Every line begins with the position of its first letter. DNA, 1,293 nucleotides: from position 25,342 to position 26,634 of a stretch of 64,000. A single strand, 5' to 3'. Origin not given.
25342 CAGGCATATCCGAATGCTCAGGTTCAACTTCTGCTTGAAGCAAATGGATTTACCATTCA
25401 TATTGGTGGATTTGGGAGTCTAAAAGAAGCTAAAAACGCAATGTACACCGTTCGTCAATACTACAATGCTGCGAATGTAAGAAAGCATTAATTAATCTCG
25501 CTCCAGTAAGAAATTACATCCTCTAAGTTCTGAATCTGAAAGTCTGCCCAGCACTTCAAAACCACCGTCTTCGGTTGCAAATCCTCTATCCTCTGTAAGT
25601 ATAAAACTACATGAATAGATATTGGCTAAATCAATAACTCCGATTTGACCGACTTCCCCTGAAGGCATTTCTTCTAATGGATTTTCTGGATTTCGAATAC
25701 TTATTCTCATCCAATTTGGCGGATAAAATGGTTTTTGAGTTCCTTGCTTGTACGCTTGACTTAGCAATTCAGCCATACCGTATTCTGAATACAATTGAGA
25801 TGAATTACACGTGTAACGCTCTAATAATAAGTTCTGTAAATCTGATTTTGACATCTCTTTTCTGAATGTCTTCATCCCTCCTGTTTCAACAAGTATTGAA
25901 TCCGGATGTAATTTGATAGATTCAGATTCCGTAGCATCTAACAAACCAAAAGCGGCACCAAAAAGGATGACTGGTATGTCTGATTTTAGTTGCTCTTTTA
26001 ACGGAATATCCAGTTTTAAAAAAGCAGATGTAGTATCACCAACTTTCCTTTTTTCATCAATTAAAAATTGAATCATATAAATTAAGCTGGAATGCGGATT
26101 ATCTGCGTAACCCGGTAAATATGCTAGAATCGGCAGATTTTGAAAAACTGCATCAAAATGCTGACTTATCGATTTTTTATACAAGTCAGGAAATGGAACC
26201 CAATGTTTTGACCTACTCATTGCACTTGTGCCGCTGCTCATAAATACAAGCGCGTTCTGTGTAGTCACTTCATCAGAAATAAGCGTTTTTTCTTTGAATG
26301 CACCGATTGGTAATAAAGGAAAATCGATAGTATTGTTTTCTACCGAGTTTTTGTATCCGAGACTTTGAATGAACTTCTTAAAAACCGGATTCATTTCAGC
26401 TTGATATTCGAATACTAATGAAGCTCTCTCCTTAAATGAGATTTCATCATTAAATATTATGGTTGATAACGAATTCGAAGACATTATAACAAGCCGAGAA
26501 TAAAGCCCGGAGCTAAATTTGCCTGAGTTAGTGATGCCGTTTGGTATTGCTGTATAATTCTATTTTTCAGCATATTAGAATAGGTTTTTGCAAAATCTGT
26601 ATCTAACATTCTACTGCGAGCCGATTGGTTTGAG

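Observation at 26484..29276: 930-aa giant flagellin whose variable region is built from five ~125-aa tandem modules, isolated from other flagellar genes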

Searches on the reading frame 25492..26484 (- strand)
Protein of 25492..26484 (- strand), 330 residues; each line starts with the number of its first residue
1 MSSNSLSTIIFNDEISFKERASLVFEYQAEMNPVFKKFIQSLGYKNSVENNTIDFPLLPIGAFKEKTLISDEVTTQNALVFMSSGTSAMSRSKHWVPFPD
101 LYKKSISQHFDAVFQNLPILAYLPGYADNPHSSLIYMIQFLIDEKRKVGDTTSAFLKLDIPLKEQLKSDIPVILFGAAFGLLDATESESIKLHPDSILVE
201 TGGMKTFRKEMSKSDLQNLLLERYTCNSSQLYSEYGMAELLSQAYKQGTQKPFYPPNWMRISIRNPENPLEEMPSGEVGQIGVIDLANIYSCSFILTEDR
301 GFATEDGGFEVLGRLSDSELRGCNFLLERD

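Call 5: search_protein_families(library=pfam, proteins=[window:25492-26484:-], max_evalue=0.01)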
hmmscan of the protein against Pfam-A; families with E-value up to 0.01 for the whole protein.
window:25492-26484:- (330 aa): 1 family
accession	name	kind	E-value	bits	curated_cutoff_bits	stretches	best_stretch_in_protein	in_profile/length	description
PF04443.18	LuxE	-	5.3e-10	39.2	24.9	1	163-327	201-386/391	Acyl-protein synthetase, LuxE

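Call 6: search_protein_families(library=ncbifam, proteins=[window:25492-26484:-], max_evalue=0.01)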
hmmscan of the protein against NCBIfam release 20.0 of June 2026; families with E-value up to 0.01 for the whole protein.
window:25492-26484:- (330 aa): 1 family
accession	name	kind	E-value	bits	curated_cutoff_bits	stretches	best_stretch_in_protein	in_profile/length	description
NF052244.1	LCFA_lig_LuxE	equivalog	2.9e-08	33.1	550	1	197-324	224-359/367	long-chain-fatty-acid--protein ligase LuxE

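Call 29: search_solved_structures(query=window:25492-26484:-, max_evalue=10)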
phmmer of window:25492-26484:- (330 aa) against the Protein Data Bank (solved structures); distinct sequences matched with E-value up to 10: 1.
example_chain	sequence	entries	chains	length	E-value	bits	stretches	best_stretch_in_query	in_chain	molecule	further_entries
7xc6_E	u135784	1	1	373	6.8e-09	38.5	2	198-325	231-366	LuxE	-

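Call 30: find_homologous_proteins(query=window:25492-26484:-, max_evalue=0.001)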
Query window:25492-26484:- (330 aa): 7994 proteins with E <= 0.001 among 8000 candidates; the best 120 are listed.
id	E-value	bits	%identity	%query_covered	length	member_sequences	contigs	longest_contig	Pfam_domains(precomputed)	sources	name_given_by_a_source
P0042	8.5e-217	736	100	100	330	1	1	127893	PF04443.18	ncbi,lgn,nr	ncbi:hypothetical protein EP331_10700 [bacterium]|nr:MAG: hypothetical protein EP331_10700 [bacteriu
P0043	1.6e-117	410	58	100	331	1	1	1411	PF04443.18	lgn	-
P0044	2.5e-117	410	58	100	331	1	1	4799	PF04443.18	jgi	jgi:hypothetical protein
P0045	1.9e-99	351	51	100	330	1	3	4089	PF04443.18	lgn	-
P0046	2.7e-95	337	52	98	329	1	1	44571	PF04443.18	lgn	-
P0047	5.3e-95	336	53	98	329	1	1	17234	PF04443.18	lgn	-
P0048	2.1e-94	334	50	100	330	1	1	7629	PF04443.18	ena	-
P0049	6.8e-91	323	52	97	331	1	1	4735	PF04443.18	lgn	-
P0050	3.0e-90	321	49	99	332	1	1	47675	PF04443.18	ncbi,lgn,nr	ncbi:MAG: hypothetical protein FH748_14230 [Balneolaceae bacterium]|nr:hypothetical protein [Balneol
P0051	1.1e-89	319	50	100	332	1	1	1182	PF04443.18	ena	-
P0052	6.1e-89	316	51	98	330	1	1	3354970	PF04443.18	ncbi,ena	-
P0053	1.3e-88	315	51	97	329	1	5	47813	PF04443.18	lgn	-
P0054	5.8e-88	313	50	98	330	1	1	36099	PF04443.18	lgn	-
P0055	1.2e-87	312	50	97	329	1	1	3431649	PF04443.18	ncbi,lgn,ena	-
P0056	1.3e-87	312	50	98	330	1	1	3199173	PF04443.18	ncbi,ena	-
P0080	3.1e-85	304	48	97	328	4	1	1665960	PF04443.18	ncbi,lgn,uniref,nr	ncbi:hypothetical protein [Balneola vulgaris]|uniref:LuxE/PaaK family acyltransferase n=1 Tax=Balneo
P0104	5.9e-84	300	49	97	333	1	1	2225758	PF04443.18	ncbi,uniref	ncbi:hypothetical protein ACKGJO_08025 [Gracilimonas sp. Q87]|uniref:LuxE/PaaK family acyltransferas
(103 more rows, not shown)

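Call 31: find_encoding_contigs(protein=P0080, flank=8000, max_places=1)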
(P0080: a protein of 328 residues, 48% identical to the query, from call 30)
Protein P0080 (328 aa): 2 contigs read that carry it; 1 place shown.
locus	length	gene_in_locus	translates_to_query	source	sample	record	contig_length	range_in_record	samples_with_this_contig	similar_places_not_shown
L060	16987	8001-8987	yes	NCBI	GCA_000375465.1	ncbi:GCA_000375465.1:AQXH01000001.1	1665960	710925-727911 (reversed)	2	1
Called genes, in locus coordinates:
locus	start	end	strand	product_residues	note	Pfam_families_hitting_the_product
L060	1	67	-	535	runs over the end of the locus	PF01293:PEPCK_ATP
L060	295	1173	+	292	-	PF00795:CN_hydrolase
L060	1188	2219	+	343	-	PF04371:PAD_porph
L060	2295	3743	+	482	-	PF02934:GatB_N, PF02637:GatB_Yqey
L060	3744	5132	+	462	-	PF13905:Thioredoxin_8 (weak)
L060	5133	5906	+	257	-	PF00121:TIM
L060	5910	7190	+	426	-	PF02844:GARS_N, PF01071:GARS_A, PF02655:ATP-grasp_3, PF02786:CPSase_L_D2 (weak), PF02843:GARS_C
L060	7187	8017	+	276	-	-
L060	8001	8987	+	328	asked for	PF04443:LuxE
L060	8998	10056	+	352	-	PF05893:LuxC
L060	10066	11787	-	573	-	PF05960:DUF885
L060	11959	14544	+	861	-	PF00133:tRNA-synt_1, PF09334:tRNA-synt_1g, PF13603:tRNA-synt_1_2, PF00133:tRNA-synt_1, PF08264:Anticodon_1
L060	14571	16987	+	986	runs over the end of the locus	PF00989:PAS, PF13426:PAS_9, PF13426:PAS_9, PF00989:PAS, PF08447:PAS_3, PF08448:PAS_4, PF13426:PAS_9, PF00989:PAS, +13 more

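Call 32: find_encoding_contigs(protein=P0104, flank=8000, max_places=1)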
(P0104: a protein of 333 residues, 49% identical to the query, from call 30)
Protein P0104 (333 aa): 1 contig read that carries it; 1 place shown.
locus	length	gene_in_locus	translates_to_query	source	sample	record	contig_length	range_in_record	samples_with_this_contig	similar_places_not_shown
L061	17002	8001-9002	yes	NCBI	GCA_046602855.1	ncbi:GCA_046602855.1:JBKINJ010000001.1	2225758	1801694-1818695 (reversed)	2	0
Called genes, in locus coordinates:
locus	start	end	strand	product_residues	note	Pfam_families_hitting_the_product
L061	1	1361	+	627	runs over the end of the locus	PF02518:HATPase_c (faint), PF03924:CHASE, PF00989:PAS, PF13188:PAS_8 (weak), PF13426:PAS_9, PF07536:HWE_HK (weak), PF07568:HisKA_2, PF13581:HATPase_c_2 (faint)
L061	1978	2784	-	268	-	PF07224:Chlorophyllase (weak), PF01738:DLH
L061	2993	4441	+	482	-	PF02934:GatB_N, PF02637:GatB_Yqey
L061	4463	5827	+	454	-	-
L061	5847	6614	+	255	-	PF00121:TIM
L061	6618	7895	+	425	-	PF02844:GARS_N, PF01071:GARS_A, PF02655:ATP-grasp_3 (weak), PF02843:GARS_C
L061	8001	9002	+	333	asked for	PF04443:LuxE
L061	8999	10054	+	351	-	PF05893:LuxC (weak)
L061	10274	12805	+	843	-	PF00133:tRNA-synt_1, PF09334:tRNA-synt_1g, PF13603:tRNA-synt_1_2, PF00133:tRNA-synt_1 (weak), PF08264:Anticodon_1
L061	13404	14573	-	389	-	PF00285:Citrate_synt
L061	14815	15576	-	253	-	PF03819:MazG, PF01503:PRA-PH (weak), PF03819:MazG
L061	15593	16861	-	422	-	-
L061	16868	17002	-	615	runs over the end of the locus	PF07719:TPR_2 (faint), PF13174:TPR_6 (faint), PF13428:TPR_14 (faint), PF13432:TPR_16 (faint), PF14559:TPR_19 (faint)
